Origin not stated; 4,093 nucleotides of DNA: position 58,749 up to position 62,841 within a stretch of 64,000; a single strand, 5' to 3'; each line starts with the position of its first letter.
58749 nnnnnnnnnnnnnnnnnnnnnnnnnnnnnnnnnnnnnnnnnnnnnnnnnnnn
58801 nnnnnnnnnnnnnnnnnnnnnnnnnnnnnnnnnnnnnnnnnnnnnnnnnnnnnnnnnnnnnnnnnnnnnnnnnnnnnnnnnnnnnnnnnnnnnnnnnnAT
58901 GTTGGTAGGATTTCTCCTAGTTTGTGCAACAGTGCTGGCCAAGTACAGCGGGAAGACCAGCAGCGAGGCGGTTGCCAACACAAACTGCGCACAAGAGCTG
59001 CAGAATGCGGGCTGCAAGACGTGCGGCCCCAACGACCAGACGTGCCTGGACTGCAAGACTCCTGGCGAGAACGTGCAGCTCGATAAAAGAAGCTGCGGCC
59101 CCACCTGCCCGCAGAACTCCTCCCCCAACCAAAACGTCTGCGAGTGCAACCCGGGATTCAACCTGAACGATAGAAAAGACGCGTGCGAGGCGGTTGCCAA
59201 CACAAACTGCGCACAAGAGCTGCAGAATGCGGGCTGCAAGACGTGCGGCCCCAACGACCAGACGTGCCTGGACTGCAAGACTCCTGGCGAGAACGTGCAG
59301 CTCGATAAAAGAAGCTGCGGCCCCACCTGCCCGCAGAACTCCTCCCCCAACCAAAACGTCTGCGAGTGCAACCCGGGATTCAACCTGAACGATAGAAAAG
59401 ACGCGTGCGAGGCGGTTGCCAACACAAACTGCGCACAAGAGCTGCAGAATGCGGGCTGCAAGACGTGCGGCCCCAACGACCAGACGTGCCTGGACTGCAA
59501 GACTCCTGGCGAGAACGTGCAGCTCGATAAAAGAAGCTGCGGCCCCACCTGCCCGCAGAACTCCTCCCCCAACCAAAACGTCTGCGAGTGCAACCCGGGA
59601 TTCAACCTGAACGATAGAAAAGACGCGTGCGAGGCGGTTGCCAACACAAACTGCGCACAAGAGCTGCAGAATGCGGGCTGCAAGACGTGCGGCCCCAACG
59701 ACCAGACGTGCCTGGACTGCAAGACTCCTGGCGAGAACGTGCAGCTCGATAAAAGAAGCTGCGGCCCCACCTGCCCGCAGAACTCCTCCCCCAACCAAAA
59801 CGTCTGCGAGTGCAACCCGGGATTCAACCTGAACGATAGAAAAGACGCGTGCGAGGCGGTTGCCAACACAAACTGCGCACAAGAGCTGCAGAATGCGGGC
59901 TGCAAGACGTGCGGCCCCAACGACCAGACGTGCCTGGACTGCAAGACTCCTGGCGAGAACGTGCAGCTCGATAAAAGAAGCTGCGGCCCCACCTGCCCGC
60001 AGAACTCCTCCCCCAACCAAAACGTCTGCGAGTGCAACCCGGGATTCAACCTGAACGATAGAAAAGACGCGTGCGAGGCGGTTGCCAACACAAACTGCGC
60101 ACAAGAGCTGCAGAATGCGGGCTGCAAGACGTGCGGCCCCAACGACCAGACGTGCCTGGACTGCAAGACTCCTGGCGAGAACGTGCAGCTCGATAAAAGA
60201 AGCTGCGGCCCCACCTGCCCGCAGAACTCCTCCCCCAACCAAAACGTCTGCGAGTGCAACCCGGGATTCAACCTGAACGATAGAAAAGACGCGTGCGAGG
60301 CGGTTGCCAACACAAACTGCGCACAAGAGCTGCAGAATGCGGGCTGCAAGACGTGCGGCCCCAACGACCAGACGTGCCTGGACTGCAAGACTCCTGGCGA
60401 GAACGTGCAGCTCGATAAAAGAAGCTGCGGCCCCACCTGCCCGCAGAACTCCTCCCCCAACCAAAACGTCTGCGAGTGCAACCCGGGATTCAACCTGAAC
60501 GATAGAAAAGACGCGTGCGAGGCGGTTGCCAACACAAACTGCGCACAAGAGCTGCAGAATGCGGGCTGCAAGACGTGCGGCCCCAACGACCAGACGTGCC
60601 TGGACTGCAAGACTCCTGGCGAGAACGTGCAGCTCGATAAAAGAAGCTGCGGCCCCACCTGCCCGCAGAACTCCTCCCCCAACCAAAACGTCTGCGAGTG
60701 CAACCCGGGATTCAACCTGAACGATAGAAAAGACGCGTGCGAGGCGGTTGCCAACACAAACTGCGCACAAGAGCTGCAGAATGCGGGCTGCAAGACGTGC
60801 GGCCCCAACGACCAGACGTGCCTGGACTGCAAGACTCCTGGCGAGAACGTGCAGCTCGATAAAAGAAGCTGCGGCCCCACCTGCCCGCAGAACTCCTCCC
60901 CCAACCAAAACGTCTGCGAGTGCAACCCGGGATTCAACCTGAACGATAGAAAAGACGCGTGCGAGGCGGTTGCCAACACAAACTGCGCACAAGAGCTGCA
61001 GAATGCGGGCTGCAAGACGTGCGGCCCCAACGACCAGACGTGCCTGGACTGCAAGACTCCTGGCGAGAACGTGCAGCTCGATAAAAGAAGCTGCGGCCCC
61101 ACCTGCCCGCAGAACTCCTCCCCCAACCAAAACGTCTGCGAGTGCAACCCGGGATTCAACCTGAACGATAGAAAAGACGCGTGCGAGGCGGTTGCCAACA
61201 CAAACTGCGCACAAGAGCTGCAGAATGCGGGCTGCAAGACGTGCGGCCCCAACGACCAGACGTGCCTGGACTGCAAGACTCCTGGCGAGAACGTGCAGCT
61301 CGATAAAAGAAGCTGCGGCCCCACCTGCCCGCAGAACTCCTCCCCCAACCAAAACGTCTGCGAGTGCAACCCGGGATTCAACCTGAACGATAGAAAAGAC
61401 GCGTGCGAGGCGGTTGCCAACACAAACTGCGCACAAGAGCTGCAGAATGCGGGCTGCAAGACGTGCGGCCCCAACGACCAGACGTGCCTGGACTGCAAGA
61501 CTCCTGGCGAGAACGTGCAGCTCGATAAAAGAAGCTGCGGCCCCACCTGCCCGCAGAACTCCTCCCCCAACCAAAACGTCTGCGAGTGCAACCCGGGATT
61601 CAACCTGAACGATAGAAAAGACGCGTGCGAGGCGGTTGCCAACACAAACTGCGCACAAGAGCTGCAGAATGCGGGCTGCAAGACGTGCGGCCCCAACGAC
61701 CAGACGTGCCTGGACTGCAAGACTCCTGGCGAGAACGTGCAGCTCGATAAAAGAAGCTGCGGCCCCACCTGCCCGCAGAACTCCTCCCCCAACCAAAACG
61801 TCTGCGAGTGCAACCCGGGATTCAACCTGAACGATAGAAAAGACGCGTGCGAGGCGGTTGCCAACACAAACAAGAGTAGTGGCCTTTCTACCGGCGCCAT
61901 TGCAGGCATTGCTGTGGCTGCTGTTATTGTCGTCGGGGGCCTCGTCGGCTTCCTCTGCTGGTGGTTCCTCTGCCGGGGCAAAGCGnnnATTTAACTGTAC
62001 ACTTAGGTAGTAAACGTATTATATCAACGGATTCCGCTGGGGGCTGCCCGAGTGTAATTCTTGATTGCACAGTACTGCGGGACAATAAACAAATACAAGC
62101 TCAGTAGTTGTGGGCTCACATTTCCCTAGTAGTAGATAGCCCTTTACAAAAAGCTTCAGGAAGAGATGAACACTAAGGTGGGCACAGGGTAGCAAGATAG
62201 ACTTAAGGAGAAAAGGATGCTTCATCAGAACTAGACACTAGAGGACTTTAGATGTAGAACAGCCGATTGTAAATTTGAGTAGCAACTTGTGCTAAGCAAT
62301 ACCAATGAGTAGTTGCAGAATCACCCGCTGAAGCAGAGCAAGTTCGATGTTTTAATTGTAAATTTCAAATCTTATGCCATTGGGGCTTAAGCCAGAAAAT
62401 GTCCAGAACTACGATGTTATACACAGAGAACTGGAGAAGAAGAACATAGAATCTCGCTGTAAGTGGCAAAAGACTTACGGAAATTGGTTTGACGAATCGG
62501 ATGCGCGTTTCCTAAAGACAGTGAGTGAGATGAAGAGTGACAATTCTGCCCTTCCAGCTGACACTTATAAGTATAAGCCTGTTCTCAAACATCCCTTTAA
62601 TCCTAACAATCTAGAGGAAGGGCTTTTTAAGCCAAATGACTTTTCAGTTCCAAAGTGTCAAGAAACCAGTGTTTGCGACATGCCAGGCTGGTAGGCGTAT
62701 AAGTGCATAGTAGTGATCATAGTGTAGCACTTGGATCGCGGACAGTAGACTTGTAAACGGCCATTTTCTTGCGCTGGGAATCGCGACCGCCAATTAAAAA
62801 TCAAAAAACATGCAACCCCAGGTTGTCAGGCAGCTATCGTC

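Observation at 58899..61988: VSP gene whose ectodomain is 13 perfectly identical 222-bp (74-aa, 10-Cys) tandem repeats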

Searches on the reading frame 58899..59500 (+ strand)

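Call 10: find_homologous_proteins(query=window:58899-59500:+)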
Query window:58899-59500:+ (200 aa): 6 proteins with E <= 0.001 among 2252 candidates.
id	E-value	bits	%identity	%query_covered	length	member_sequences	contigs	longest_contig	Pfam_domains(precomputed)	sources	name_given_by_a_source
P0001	4.4e-67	244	90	61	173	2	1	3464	-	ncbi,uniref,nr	ncbi:High cysteine protein [Giardia duodenalis]|uniref:High cysteine protein n=1 Tax=Giardia intesti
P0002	4.7e-28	117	68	48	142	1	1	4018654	PF03302.19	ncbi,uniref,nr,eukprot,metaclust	ncbi:VSP [Giardia duodenalis]|uniref:VSP n=1 Tax=Giardia intestinalis (strain ATCC 50803 / WB clone 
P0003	1.1e-24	106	57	56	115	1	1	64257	-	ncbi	ncbi:Variant-specific surface protein, partial [Giardia duodenalis]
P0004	1.9e-22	98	54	54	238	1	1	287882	PF03302.19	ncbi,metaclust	ncbi:Variant-specific surface protein, partial [Giardia duodenalis]|metaclust:status=active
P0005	1.8e-13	69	50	36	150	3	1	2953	PF03302.19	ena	-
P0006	5.6e-10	58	44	52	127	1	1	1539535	PF03302.19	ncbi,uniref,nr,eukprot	ncbi:VSP [Giardia duodenalis]|uniref:VSP n=1 Tax=Giardia intestinalis (strain ATCC 50803 / WB clone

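Call 16: find_encoding_contigs(protein=P0001, flank=5000, max_places=4)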
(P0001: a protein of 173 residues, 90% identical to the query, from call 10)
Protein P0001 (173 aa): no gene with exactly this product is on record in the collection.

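Call 17: find_encoding_contigs(protein=P0002, flank=10000, max_places=4)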
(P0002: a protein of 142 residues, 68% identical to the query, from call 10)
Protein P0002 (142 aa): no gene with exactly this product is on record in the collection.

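Call 18: find_encoding_contigs(protein=P0004, flank=10000, max_places=4)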
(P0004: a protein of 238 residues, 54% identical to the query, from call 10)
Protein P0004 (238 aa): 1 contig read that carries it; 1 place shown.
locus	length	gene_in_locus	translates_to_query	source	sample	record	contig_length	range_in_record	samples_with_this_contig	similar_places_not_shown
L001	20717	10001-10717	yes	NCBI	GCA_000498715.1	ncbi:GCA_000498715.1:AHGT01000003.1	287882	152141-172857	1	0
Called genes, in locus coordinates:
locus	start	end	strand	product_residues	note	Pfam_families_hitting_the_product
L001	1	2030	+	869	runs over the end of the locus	-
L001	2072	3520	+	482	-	PF00069:Pkinase, PF07714:PK_Tyr_Ser-Thr, PF00069:Pkinase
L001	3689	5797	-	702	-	PF02383:Syja_N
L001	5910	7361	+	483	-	PF05291:Bystin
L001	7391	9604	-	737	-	PF03133:TTL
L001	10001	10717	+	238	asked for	PF03302:VSP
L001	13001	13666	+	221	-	PF24521:Ank_KRIT1 (faint), PF13637:Ank_4 (faint), PF13606:Ank_3 (faint), PF13857:Ank_5 (faint), PF12796:Ank_2, PF00023:Ank (weak)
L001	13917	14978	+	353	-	PF00069:Pkinase, PF07714:PK_Tyr_Ser-Thr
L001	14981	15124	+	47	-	-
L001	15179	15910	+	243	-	PF12796:Ank_2, PF13637:Ank_4 (faint), PF13857:Ank_5 (faint), PF24521:Ank_KRIT1 (faint), PF13606:Ank_3 (faint), PF12796:Ank_2, PF00023:Ank (weak)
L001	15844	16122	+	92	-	PF12796:Ank_2 (weak)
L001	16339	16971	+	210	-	-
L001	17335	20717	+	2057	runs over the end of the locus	PF03178:CPSF_A (weak)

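Call 19: find_encoding_contigs(protein=P0003, flank=10000, max_places=4)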
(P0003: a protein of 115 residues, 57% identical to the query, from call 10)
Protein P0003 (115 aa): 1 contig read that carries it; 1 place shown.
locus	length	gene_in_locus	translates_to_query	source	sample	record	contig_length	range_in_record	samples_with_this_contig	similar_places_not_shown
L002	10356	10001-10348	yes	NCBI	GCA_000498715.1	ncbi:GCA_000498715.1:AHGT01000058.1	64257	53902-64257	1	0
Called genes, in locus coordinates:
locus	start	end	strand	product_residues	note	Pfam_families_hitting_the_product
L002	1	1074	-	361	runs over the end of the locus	PF13418:Beta-prop_TYW4 (faint), PF24681:Kelch_KLHDC2_KLHL20_DRC7, PF24981:Beta-prop_ATRN-LZTR1, PF24681:Kelch_KLHDC2_KLHL20_DRC7, PF01344:Kelch_1 (faint), PF13415:Beta-prop_FBX42 (weak)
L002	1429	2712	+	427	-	PF00155:Aminotran_1_2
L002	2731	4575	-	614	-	PF25447:RING_ZNF598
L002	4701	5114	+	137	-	-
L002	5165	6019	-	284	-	PF00227:Proteasome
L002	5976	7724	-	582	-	PF02493:MORN (weak)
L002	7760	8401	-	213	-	PF01209:Ubie_methyltran, PF13489:Methyltransf_23 (weak), PF13847:Methyltransf_31, PF08241:Methyltransf_11, PF08242:Methyltransf_12 (weak), PF13649:Methyltransf_25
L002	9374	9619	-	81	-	-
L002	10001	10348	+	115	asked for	-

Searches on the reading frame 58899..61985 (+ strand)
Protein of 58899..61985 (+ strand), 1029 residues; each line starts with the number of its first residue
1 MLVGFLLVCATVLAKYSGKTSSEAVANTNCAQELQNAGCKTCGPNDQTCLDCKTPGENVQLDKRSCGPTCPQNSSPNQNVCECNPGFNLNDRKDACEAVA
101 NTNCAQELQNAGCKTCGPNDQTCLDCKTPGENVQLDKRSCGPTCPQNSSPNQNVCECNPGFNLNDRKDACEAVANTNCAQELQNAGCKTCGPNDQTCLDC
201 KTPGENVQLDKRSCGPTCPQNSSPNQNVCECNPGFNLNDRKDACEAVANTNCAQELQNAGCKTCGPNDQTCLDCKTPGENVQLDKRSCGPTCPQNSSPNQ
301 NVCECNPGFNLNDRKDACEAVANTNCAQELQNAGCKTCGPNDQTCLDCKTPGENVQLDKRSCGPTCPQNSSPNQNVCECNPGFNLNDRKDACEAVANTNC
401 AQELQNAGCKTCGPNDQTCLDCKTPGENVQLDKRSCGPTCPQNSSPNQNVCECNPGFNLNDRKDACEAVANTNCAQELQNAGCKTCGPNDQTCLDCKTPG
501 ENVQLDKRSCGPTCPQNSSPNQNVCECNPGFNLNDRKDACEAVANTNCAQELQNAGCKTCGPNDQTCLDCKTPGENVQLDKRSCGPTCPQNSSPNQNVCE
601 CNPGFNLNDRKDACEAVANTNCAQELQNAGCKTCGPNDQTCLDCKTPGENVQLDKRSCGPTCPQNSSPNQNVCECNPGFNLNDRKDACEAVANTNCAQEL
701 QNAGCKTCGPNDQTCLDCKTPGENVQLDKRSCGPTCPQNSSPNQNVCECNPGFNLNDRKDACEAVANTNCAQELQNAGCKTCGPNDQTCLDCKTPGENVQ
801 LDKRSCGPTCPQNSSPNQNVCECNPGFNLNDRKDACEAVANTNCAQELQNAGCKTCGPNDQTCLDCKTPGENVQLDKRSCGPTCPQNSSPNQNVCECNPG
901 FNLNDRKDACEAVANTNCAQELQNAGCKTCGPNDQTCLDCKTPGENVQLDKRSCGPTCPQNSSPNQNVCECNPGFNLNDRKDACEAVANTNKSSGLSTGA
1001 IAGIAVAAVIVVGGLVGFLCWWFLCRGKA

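Call 6: search_protein_families(library=pfam, proteins=[window:58899-61985:+], max_evalue=0.01)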
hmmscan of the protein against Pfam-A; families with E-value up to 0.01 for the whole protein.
window:58899-61985:+ (1029 aa): 5 families
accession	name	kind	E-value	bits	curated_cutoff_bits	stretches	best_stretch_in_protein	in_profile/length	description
PF12662.13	cEGF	-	1.9e-36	123.9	26.6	0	81-97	4-20/24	Complement Clr-like EGF-like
PF25314.1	TNFR_nem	-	1e-12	48.3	27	0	79-99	14-34/34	TNF receptor-like domain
PF18591.6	IMP2_C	-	6.9e-12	45.7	26.8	0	41-54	31-44/63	Immune Mapped Protein 2 (IMP2) C-terminal domain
PF03302.18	VSP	-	4.5e-10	39.4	31.4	1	600-1029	3-397/397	Giardia variant-specific surface protein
PF18278.7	RANK_CRD_2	-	1.7e-08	34.9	26.8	0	78-97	21-40/41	Receptor activator of the NF-KB cysteine-rich repeat domain 2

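Call 14: find_encoding_contigs(protein=window:58899-61985:+, flank=5000, max_places=6)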
Protein window:58899-61985:+ (1029 aa): no gene with exactly this product is on record in the collection.

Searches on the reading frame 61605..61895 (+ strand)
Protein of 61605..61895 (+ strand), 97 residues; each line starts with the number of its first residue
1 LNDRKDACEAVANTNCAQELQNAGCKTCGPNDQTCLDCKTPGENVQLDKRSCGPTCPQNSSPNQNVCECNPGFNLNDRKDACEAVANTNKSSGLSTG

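Call 56: predict_structure(alignment_id=A2)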
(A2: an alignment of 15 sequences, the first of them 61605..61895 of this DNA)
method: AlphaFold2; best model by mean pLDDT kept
length: 97 residues; sequences in the alignment: 15
mean_pLDDT: 78.8   pTM: 0.60
mean pLDDT of the five models: 78.8, 78.6, 78.4, 77.2, 76.5
residues with pLDDT >= 90: 41; 70-90: 29; 50-70: 12; < 50: 15
segments of 3 or more residues with pLDDT < 50: 1-12
pLDDT, mean of each block of 10 residues (from residue 1): 45 69 87 86 92 93 92 91 73 52
secondary structure, 60 per line:
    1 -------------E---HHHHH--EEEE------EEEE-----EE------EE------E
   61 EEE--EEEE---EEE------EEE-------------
elements in order: H18-22 E25-28 E35-38 E60-63 E66-69 E73-75 E82-84

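Call 58: fold_search(model_id=the predicted structure, library=pdb)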
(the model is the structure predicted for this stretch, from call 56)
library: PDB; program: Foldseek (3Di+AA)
matches with E <= 10: 230; with E <= 0.001: 0
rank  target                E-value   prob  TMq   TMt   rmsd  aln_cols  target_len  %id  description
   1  6vep_K                1.5e-01  0.28  0.22  0.09   9.6        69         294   19  Human insulin in complex with the human insulin microreceptor in turn in complex with Fv 83-7 (released 2020-06-03)
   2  7kd6_Q                2.2e-01  0.13  0.22  0.09  11.9       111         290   15  Insulin Receptor L1-CR plus alphaCT fragment in co-complex with Fv 83-7 and single-chain insulin SCI-b (released 2021-10-13)
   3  3p5b_L                2.4e-01  0.16  0.22  0.08  10.0        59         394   25  The structure of the LDLR/PCSK9 complex reveals the receptor in an extended conformation (released 2011-10-26)
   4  3p5c_L                2.4e-01  0.16  0.22  0.07  10.0        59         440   25  The structure of the LDLR/PCSK9 complex reveals the receptor in an extended conformation (released 2011-10-26)
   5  6vep_Q                2.6e-01  0.20  0.21  0.09  10.5        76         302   17  Human insulin in complex with the human insulin microreceptor in turn in complex with Fv 83-7 (released 2020-06-03)
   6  6vep_E                2.8e-01  0.21  0.22  0.09   9.5        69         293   19  Human insulin in complex with the human insulin microreceptor in turn in complex with Fv 83-7 (released 2020-06-03)
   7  6vep_W                3.6e-01  0.20  0.23  0.09   9.6        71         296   18  Human insulin in complex with the human insulin microreceptor in turn in complex with Fv 83-7 (released 2020-06-03)
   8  3w11_E                3.6e-01  0.10  0.21  0.08  12.4       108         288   18  Insulin receptor ectodomain construct comprising domains L1-CR in complex with human insulin, Alpha-CT peptide(704-719 (released 2013-01-09)
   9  4zxb_E                4.1e-01  0.18  0.23  0.04   9.1        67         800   19  Structure of the human insulin receptor ectodomain, IRDeltabeta construct, in complex with four Fab molecules (released 2016-02-24)
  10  6hn4_F                4.1e-01  0.16  0.22  0.06   9.5        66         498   20  Leucine-zippered human insulin receptor ectodomain with single bound insulin - "lower" membrane-proximal part (released 2018-11-21)
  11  4c8v_D                5.4e-01  0.72  0.38  0.34   2.5        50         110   28  Xenopus RSPO2 Fu1-Fu2 crystal form I (released 2013-11-20)
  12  4xst_E                6.2e-01  0.14  0.22  0.09   8.5        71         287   15  Structure of the endoglycosidase-H treated L1-CR domains of the human insulin receptor in complex with residues 697-71 (released 2015-06-10)
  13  7yq4_F                6.2e-01  0.05  0.17  0.04  12.8       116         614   19  human insulin receptor bound with A62 DNA aptamer and insulin - locally refined (released 2022-11-09)
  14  7yq5_F                6.2e-01  0.05  0.17  0.03  12.8       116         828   19  human insulin receptor bound with A62 DNA aptamer and insulin (released 2022-11-09)
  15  7kd6_E                6.6e-01  0.16  0.24  0.10   8.7        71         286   18  Insulin Receptor L1-CR plus alphaCT fragment in co-complex with Fv 83-7 and single-chain insulin SCI-b (released 2021-10-13)
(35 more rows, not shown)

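Call 59: search_solved_structures(query=A2, max_evalue=1)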
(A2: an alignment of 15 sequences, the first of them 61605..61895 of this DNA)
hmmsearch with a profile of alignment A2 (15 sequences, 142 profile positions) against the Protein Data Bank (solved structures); distinct sequences matched with E-value up to 1: 30.
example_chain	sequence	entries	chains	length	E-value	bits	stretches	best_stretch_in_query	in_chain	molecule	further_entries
3kcg_L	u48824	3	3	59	0.0047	20.4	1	64-101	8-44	Coagulation factor IXa light chain | Coagulation factor IX | Coagulation factor IX light chain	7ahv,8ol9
4yzu_B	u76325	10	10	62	0.0063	20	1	64-101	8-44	Coagulation factor IX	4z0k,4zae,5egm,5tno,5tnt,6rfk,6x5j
1rfn_B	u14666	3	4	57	0.007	19.8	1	65-101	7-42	PROTEIN (COAGULATION FACTOR IX) | Coagulation factor IX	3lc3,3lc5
6mv4_L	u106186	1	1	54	0.0073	19.8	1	65-101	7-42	Coagulation factor IX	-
8epc_A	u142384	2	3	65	0.0082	19.6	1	64-101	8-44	Coagulation factor IXa light chain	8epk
2wph_E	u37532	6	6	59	0.01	19.3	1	65-101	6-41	COAGULATION FACTOR IXA LIGHT CHAIN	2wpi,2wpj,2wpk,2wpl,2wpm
5jb8_E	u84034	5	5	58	0.011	19.2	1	65-101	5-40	Coagulation factor IX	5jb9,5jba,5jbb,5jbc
3kl6_B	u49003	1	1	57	0.27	14.7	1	62-101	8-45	Coagulation Factor X light chain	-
2bq6_A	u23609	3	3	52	0.28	14.7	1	62-101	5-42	COAGULATION FACTOR X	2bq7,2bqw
2d1j_B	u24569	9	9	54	0.32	14.4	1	62-101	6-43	Coagulation factor X, light chain | Coagulation factor X | Factor X light chain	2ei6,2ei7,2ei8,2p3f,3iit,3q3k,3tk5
1cdt_A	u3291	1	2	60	0.33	14.4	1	34-85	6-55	CARDIOTOXIN VII4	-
2bmg_A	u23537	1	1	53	0.34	14.4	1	62-101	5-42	COAGULATION FACTOR X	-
1mq5_L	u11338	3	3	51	0.35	14.3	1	63-101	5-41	COAGULATION FACTOR X LIGHT CHAIN | ACTIVATED FACTOR XA HEAVY CHAIN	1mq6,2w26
9i24_L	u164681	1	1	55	0.35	14.3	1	62-101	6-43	Factor X light chain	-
1fjs_L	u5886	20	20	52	0.43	14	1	63-101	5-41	COAGULATION FACTOR XA | Coagulation factor X, LIGHT CHAIN | Coagulation factor X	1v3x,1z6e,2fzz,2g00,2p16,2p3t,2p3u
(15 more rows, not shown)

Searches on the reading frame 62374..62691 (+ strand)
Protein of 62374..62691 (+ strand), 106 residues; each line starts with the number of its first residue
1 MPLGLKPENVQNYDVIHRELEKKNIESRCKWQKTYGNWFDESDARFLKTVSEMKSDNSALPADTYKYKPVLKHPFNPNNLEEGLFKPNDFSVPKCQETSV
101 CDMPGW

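Call 72: find_encoding_contigs(protein=window:62374-62691:+, flank=6000, max_places=10)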
Protein window:62374-62691:+ (106 aa): 23 contigs read that carry it; 5 places shown.
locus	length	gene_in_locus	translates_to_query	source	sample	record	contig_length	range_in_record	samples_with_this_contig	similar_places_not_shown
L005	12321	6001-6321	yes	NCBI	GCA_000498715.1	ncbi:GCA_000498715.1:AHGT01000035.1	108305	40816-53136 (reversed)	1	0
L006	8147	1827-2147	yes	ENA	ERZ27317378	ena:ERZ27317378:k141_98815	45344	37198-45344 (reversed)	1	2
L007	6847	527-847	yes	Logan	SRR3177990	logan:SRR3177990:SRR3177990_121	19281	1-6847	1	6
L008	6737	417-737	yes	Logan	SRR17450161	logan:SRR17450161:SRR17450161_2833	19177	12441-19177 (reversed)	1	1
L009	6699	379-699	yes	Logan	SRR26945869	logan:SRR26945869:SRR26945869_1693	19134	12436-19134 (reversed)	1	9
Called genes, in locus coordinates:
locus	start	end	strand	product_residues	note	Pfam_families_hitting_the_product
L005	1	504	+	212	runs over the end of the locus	-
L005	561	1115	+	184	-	PF00271:Helicase_C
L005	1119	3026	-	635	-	PF00112:Peptidase_C1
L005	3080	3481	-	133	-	-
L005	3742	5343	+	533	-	PF03302:VSP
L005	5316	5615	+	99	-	PF03302:VSP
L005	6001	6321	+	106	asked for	-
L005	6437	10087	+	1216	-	-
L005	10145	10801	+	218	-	-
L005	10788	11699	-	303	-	-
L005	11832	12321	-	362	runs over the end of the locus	PF00023:Ank (faint), PF12796:Ank_2, PF13637:Ank_4 (faint), PF13606:Ank_3 (faint), PF12796:Ank_2, PF13857:Ank_5 (weak)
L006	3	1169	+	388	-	?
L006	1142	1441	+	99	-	PF03302:VSP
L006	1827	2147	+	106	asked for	-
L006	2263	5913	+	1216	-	-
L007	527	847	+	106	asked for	-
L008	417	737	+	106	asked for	-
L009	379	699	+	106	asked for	-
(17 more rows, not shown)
